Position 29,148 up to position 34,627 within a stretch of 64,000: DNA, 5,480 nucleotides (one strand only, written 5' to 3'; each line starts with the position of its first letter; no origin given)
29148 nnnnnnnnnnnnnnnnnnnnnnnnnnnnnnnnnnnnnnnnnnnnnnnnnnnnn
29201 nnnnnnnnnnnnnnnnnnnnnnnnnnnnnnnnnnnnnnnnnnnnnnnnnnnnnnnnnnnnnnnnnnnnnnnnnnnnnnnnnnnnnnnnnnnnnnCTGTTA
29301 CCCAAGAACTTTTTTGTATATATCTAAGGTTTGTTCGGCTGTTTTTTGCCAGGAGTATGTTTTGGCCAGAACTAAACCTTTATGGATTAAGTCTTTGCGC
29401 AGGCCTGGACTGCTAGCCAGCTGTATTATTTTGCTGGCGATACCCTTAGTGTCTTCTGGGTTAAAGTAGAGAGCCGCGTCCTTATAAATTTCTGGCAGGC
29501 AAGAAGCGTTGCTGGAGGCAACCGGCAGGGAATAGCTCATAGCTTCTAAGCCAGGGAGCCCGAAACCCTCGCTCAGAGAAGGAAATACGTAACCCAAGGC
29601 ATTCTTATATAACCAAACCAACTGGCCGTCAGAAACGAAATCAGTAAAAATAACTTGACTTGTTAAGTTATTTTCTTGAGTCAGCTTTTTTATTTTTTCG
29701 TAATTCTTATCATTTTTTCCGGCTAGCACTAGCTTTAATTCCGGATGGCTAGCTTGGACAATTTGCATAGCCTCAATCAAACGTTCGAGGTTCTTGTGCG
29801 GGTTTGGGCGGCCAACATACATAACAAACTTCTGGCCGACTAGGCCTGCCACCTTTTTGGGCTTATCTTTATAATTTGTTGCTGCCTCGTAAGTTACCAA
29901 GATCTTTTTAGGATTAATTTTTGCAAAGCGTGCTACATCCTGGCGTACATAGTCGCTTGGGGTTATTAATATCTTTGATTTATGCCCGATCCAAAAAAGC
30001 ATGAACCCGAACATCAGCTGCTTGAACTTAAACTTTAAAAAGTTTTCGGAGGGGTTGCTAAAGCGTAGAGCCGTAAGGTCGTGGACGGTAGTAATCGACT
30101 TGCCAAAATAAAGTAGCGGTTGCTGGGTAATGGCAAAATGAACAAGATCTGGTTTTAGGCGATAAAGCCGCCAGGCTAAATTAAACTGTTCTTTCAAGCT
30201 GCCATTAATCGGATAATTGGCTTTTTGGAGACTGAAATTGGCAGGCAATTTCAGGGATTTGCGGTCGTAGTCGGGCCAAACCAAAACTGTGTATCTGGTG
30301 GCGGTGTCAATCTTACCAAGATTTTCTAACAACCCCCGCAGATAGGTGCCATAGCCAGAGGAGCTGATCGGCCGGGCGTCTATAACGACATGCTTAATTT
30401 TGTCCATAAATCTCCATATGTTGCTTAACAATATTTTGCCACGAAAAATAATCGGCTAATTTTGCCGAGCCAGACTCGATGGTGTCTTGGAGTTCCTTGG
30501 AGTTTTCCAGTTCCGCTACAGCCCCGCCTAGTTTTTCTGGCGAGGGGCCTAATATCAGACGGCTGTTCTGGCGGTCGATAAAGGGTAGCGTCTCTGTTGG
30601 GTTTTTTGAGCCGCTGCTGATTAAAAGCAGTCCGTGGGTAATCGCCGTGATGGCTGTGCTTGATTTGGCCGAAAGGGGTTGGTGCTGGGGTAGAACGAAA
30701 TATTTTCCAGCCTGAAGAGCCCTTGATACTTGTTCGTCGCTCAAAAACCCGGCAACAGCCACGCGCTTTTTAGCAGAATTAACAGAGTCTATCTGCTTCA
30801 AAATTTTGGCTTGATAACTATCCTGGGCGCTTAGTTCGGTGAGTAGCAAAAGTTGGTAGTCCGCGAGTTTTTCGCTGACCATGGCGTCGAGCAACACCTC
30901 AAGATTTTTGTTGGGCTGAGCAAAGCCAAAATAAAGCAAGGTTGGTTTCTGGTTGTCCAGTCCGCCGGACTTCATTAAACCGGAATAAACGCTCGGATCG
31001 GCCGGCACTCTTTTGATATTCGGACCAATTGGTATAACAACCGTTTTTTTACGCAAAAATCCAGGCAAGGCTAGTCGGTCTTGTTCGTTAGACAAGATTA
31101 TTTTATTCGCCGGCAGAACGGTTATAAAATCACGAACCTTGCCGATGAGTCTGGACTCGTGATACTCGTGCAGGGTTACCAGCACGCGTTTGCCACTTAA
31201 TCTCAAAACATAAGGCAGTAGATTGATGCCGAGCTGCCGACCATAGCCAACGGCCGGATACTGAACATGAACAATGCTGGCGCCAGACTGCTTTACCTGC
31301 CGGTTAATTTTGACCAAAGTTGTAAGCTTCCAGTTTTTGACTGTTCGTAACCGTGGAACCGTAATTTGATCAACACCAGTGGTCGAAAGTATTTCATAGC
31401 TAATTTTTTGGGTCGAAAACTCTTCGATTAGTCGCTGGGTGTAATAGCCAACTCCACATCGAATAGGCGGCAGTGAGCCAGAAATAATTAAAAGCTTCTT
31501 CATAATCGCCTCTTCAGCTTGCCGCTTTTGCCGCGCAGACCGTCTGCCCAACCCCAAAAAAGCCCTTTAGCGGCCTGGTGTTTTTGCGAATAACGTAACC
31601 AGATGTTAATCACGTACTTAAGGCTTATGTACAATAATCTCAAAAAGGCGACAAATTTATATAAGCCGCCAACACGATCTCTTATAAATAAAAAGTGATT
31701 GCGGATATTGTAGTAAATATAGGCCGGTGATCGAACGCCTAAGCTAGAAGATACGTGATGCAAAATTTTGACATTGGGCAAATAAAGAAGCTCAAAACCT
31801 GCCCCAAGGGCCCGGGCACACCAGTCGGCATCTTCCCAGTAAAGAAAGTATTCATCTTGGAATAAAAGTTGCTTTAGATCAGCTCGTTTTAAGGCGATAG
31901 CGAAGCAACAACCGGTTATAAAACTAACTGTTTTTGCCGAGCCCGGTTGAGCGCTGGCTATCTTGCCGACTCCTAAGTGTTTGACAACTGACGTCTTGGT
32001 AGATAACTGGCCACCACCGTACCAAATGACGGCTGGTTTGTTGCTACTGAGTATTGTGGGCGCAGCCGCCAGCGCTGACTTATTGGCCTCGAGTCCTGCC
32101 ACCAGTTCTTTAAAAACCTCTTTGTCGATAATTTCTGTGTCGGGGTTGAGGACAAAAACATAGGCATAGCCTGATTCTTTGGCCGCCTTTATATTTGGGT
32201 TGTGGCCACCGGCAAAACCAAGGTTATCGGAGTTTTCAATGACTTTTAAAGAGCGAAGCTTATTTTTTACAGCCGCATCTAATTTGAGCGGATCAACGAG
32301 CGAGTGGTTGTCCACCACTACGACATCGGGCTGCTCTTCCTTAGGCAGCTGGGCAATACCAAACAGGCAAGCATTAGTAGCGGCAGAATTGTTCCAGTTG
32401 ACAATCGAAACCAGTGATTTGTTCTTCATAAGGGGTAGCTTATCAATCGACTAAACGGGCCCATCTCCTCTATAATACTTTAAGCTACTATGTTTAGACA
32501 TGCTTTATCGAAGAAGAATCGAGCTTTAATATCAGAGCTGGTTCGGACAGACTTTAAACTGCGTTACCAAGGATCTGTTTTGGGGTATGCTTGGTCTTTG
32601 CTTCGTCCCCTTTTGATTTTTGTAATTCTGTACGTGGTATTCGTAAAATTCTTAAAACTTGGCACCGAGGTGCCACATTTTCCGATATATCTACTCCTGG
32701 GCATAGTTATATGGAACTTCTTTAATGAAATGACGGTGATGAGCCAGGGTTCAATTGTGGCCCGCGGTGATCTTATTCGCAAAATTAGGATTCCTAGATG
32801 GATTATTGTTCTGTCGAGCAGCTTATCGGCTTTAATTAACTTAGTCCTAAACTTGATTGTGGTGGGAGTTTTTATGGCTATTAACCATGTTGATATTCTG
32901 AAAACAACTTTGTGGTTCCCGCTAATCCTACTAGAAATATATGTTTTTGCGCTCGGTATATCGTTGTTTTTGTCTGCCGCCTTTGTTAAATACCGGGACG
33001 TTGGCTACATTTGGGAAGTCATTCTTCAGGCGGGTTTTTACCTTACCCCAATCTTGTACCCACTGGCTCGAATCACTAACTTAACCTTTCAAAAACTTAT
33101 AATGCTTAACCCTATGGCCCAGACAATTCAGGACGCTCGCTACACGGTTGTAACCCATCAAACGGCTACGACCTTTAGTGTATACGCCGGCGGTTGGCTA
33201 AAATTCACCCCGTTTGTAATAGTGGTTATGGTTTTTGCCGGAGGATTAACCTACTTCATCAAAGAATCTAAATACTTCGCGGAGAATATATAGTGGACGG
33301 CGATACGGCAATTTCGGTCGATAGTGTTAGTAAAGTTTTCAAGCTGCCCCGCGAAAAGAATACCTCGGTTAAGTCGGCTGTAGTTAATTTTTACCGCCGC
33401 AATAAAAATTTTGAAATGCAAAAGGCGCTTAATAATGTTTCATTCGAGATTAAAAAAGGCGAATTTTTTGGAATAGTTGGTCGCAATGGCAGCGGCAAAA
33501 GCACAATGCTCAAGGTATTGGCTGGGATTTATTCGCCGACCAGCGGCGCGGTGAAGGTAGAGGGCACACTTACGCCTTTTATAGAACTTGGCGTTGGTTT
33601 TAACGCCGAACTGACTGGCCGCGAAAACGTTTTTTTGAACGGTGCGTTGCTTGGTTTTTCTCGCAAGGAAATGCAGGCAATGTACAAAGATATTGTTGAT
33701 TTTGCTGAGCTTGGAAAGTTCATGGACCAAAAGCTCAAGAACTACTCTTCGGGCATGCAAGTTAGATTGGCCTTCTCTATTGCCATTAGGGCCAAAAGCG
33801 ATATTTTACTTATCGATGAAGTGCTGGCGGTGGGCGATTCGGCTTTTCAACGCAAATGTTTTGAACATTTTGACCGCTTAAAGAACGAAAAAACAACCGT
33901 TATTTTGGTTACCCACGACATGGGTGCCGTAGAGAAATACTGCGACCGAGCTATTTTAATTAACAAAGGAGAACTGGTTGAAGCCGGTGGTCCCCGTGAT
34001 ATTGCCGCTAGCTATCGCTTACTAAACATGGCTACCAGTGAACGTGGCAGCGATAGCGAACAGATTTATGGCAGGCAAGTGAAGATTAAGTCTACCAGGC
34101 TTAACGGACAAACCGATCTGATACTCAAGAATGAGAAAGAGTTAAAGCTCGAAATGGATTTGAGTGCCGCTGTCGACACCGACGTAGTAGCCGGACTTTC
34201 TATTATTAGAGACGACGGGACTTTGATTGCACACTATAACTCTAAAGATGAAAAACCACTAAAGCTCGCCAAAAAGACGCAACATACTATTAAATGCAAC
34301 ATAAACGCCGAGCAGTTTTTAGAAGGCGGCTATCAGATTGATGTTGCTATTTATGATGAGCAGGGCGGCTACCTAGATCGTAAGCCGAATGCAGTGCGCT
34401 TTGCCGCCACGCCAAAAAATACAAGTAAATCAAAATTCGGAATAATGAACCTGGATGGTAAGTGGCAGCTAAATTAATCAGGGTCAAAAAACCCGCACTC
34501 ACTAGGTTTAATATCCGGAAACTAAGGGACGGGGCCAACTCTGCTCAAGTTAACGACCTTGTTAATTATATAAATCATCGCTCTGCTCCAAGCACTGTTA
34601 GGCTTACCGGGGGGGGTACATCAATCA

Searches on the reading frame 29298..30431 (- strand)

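Call 66: search_protein_families(library=pfam, proteins=[window:29298-30431:-], max_evalue=0.0001)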
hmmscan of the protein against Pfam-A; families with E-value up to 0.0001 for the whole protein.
window:29298-30431:- (377 aa): 4 families
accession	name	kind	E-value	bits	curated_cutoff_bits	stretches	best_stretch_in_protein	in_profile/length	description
PF00534.26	Glycos_transf_1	-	3.2e-34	118.4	26.4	1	198-351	13-168/172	Glycosyl transferases group 1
PF13692.12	Glyco_trans_1_4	-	2.2e-25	90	27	1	201-340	2-141/142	Glycosyl transferases group 1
PF20706.3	GT4-conflict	-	2.6e-09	37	26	1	191-316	189-320/385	Family 4 Glycosyltransferase in conflict systems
PF13439.12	Glyco_transf_4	-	2.5e-06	28.1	28.5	1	69-181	44-163/170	Glycosyltransferase Family 4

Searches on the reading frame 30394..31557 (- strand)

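Call 66: search_protein_families(library=pfam, proteins=[window:30394-31557:-], max_evalue=0.0001)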
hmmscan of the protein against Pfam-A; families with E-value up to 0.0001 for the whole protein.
window:30394-31557:- (387 aa): 1 family
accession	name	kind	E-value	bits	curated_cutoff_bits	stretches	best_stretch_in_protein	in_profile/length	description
PF00534.26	Glycos_transf_1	-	7.3e-08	32.6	26.4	1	196-360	7-165/172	Glycosyl transferases group 1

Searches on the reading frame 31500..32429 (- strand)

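Call 56: search_protein_families(library=pfam, proteins=[window:31500-32429:-], max_evalue=0.001)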
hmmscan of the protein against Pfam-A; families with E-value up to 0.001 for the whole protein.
window:31500-32429:- (309 aa): 2 families
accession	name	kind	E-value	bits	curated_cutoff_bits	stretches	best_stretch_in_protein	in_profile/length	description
PF00535.33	Glycos_transf_2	-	2.7e-05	24.6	23.3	1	9-136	4-126/168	Glycosyl transferase family 2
PF13641.12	Glyco_tranf_2_3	-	0.00035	21.1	27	1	7-225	5-212/230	Glycosyltransferase like family 2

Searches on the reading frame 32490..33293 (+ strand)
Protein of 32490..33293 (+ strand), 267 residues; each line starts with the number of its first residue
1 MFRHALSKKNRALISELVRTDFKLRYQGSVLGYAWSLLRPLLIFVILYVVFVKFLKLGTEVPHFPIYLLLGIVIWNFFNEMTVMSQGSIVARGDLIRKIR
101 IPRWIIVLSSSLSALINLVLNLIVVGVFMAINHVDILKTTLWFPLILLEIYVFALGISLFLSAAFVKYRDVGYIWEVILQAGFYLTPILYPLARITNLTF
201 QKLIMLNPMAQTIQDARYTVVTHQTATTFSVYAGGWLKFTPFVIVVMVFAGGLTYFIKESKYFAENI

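Call 56: search_protein_families(library=pfam, proteins=[window:32490-33293:+], max_evalue=0.001)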
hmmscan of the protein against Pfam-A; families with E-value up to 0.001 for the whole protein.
window:32490-33293:+ (267 aa): 1 family
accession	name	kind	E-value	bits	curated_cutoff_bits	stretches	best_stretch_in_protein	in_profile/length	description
PF01061.29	ABC2_membrane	-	2.5e-17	63.6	26.9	1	15-218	4-208/211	ABC-2 type transporter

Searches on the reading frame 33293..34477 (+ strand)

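Call 56: search_protein_families(library=pfam, proteins=[window:33293-34477:+], max_evalue=0.001)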
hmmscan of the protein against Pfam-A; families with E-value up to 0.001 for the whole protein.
window:33293-34477:+ (394 aa): 3 families
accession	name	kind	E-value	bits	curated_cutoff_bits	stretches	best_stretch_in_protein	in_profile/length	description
PF00005.33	ABC_tran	-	2.9e-22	80.2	25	1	46-177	1-135/137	ABC transporter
PF13304.12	AAA_21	-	2.9e-07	31.3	27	0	58-79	1-22/304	AAA domain, putative AbiEii toxin, Type IV TA system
PF02463.25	SMC_N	-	0.00027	20.9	40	0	50-74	19-42/220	RecF/RecN/SMC N terminal domain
